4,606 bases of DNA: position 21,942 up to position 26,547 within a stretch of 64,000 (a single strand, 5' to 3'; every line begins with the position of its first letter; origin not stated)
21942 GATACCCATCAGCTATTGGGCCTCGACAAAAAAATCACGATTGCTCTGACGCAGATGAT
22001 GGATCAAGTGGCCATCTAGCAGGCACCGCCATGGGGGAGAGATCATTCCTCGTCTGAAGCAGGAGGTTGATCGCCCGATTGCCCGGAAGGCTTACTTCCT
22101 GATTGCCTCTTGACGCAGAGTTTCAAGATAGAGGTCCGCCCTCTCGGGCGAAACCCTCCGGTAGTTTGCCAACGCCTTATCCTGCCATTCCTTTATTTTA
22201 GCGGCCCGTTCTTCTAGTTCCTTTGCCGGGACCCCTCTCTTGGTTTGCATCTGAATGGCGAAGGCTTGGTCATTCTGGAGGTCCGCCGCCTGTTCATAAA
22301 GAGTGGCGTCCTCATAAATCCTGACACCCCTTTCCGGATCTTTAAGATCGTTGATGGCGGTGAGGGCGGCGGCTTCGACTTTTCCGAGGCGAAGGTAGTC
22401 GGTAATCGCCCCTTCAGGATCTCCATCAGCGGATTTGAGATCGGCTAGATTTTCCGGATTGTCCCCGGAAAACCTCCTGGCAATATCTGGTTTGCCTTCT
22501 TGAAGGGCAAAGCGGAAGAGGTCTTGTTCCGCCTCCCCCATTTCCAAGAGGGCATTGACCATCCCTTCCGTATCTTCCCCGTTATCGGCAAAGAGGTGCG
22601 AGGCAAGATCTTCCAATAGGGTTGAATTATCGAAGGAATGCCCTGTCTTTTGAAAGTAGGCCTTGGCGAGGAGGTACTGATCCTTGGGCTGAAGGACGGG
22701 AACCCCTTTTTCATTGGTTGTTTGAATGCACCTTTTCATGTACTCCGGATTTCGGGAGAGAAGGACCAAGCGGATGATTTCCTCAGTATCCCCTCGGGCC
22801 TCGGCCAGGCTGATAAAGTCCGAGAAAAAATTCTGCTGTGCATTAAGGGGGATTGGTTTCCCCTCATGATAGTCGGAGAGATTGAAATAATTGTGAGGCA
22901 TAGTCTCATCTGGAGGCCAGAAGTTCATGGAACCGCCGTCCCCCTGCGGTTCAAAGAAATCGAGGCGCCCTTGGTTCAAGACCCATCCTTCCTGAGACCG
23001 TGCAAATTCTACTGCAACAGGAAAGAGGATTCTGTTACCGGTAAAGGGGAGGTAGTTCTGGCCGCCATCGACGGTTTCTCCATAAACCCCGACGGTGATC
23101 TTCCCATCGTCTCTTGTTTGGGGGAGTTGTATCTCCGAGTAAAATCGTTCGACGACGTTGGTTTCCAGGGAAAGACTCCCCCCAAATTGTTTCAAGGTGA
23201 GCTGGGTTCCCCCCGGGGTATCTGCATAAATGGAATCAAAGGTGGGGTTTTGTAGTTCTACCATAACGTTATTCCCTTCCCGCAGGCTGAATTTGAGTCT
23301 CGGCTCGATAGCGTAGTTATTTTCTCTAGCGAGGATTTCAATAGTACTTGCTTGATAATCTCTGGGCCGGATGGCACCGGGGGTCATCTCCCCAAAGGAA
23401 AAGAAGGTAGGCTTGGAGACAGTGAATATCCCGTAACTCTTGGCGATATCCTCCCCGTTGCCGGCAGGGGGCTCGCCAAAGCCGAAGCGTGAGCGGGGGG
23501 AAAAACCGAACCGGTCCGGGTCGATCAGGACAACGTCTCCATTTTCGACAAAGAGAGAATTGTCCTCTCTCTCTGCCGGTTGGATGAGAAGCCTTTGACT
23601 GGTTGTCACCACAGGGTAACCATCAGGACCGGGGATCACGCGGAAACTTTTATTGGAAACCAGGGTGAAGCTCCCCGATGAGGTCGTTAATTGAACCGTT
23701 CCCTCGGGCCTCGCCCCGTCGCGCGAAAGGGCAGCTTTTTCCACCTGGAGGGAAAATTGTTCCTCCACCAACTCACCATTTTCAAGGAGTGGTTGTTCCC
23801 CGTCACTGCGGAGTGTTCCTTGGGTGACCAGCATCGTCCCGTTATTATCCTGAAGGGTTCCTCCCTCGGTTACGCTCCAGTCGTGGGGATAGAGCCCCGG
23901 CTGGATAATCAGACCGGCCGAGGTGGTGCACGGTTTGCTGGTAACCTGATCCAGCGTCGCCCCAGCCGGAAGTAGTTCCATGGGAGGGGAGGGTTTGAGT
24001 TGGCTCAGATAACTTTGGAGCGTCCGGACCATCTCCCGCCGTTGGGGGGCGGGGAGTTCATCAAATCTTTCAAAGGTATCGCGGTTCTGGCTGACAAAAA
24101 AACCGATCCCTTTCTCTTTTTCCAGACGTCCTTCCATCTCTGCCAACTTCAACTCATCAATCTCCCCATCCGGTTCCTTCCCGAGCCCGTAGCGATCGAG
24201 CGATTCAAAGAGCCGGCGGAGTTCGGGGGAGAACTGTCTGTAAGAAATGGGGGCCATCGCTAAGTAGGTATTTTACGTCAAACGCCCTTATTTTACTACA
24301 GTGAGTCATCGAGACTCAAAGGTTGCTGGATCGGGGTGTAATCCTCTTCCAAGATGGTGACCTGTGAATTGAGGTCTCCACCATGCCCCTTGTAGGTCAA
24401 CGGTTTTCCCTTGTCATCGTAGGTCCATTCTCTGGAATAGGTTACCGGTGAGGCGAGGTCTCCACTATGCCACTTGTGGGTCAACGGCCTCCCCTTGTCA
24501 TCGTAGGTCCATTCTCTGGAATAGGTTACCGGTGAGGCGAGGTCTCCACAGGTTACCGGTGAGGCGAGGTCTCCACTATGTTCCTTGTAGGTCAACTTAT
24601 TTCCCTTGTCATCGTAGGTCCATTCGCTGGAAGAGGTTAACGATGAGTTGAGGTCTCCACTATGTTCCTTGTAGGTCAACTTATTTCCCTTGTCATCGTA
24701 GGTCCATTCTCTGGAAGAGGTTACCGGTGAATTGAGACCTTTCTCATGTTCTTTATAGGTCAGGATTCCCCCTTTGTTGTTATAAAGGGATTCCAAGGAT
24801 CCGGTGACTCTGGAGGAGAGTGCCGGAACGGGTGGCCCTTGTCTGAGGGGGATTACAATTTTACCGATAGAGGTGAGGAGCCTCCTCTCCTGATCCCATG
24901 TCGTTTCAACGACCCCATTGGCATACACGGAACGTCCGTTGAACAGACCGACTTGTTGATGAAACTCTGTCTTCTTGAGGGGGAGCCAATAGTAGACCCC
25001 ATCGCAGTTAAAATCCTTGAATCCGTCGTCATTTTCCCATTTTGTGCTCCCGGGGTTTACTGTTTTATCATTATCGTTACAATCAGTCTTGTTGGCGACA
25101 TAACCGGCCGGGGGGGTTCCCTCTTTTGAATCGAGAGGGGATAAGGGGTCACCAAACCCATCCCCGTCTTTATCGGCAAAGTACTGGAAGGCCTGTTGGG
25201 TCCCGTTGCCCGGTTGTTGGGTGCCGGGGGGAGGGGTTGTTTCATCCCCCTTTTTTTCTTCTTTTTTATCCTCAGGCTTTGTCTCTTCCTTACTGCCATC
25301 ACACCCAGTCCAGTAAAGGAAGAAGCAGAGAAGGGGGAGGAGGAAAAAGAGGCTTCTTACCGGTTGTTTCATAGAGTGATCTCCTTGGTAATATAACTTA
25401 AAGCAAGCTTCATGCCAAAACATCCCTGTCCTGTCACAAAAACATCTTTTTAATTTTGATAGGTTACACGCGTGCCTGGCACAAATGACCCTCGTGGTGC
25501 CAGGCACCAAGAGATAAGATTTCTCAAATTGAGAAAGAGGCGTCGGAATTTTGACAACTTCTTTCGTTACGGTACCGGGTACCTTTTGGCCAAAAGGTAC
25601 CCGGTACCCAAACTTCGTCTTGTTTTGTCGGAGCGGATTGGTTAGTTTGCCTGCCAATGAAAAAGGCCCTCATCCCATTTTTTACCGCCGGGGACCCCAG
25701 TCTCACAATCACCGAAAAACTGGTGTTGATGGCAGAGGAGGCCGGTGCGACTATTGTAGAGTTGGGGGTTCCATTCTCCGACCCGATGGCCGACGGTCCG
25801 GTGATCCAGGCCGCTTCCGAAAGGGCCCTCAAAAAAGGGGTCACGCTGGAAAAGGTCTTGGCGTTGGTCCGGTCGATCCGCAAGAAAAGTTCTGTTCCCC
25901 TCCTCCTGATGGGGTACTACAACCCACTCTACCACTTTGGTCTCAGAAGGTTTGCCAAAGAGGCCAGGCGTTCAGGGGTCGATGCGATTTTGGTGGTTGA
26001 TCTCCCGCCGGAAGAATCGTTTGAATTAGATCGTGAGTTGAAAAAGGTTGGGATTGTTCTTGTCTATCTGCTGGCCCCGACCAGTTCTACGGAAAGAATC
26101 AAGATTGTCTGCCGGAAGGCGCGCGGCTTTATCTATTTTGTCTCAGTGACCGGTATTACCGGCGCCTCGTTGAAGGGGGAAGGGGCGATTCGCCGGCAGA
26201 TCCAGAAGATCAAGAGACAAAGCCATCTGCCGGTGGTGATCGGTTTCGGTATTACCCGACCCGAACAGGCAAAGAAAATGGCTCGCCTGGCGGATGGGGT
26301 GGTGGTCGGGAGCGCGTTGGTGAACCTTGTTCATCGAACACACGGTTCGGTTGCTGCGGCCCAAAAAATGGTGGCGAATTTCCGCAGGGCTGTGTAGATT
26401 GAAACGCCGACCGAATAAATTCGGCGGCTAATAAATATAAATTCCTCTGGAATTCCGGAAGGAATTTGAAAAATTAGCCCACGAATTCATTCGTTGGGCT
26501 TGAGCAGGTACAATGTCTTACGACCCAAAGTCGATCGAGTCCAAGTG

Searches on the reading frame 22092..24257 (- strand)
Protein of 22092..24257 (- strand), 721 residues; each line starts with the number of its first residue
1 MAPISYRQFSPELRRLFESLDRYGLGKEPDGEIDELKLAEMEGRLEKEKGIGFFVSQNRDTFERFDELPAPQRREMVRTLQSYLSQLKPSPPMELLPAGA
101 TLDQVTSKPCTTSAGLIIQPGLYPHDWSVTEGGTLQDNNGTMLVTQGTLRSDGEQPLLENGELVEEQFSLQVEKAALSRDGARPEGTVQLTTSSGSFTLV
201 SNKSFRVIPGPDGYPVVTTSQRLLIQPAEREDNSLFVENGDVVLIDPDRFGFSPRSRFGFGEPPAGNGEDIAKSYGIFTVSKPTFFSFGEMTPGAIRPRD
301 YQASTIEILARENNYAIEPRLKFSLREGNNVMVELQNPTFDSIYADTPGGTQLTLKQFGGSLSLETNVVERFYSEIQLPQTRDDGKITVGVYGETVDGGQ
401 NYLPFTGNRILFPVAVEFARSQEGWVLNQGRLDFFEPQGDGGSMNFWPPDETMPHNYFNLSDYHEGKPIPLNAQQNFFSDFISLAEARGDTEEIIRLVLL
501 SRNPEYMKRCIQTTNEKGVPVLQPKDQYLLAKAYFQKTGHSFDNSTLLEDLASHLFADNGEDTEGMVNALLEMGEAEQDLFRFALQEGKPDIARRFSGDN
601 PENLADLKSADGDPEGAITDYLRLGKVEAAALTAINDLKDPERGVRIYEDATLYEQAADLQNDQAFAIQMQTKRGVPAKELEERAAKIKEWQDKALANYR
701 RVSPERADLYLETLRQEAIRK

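Call 10: search_protein_families(library=pfam, proteins=[window:22092-24257:-])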
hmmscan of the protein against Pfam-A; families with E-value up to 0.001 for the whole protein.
window:22092-24257:- (721 aa): 0 families

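Call 45: find_homologous_proteins(query=window:22092-24257:-)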
Query window:22092-24257:- (721 aa): 1 proteins with E <= 0.001 among 8000 candidates.
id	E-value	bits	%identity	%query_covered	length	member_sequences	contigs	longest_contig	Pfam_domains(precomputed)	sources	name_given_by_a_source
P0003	0.0e+0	1633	100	100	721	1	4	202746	-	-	-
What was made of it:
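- Tried and rejected: The 721-aa protein has no homologue at all (call 45).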

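Call 60: search_protein_families(library=ncbifam, proteins=[window:22092-24257:-], max_evalue=0.01)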
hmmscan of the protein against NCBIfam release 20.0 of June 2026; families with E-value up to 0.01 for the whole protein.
window:22092-24257:- (721 aa): 0 families

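Call 72: search_protein_families(library=pfam, proteins=[window:22092-24257:-], max_evalue=1)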
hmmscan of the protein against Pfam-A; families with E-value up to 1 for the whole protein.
window:22092-24257:- (721 aa): 1 family
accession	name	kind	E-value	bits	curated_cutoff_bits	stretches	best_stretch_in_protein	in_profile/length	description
PF13062.12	DUF3924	-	0.1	13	21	1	529-556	18-45/62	Protein of unknown function (DUF3924)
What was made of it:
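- On SypG-type UAS (syp enhancer): The targets have no Pfam or NCBIfam family and are not glycosyltransferase or export genes (calls 10, 60, 72)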

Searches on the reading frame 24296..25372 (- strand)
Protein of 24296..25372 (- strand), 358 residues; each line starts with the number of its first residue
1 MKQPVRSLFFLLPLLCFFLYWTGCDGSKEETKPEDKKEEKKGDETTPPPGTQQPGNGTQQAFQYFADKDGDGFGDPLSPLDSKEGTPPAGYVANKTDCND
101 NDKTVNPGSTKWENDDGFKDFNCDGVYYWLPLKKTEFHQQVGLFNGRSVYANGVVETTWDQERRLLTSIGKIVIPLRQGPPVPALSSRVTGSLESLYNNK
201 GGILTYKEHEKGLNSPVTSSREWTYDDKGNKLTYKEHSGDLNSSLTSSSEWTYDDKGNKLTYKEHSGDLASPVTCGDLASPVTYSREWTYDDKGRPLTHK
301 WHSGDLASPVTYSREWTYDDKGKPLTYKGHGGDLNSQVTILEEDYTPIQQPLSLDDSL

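Call 10: search_protein_families(library=pfam, proteins=[window:24296-25372:-])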
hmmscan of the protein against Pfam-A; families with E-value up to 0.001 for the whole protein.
window:24296-25372:- (358 aa): 0 families

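Call 60: search_protein_families(library=ncbifam, proteins=[window:24296-25372:-], max_evalue=0.01)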
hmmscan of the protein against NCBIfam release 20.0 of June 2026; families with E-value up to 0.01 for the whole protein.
window:24296-25372:- (358 aa): 0 families

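Call 72: search_protein_families(library=pfam, proteins=[window:24296-25372:-], max_evalue=1)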
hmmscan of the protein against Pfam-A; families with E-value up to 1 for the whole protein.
window:24296-25372:- (358 aa): 2 families
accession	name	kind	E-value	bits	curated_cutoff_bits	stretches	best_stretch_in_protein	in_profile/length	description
PF11617.13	Cu-binding_MopE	-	0.031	15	27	1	97-126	1-27/30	Putative metal-binding motif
PF15507.11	DUF4649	-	0.56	10.8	27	0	321-338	46-63/69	Domain of unknown function (DUF4649)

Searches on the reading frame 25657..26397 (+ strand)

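Call 10: search_protein_families(library=pfam, proteins=[window:25657-26397:+])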
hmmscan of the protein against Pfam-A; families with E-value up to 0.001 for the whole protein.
window:25657-26397:+ (246 aa): 3 families
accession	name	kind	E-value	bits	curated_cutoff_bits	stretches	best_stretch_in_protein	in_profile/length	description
PF00290.26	Trp_syntA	-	1.4e-84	283.6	27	1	2-237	9-246/259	Tryptophan synthase alpha chain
PF00977.27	His_biosynth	-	1.5e-05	25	23.6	1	166-223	50-107/228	Histidine biosynthesis protein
PF01884.23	PcrB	-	4.8e-05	23.4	23.9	1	181-225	171-215/226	PcrB family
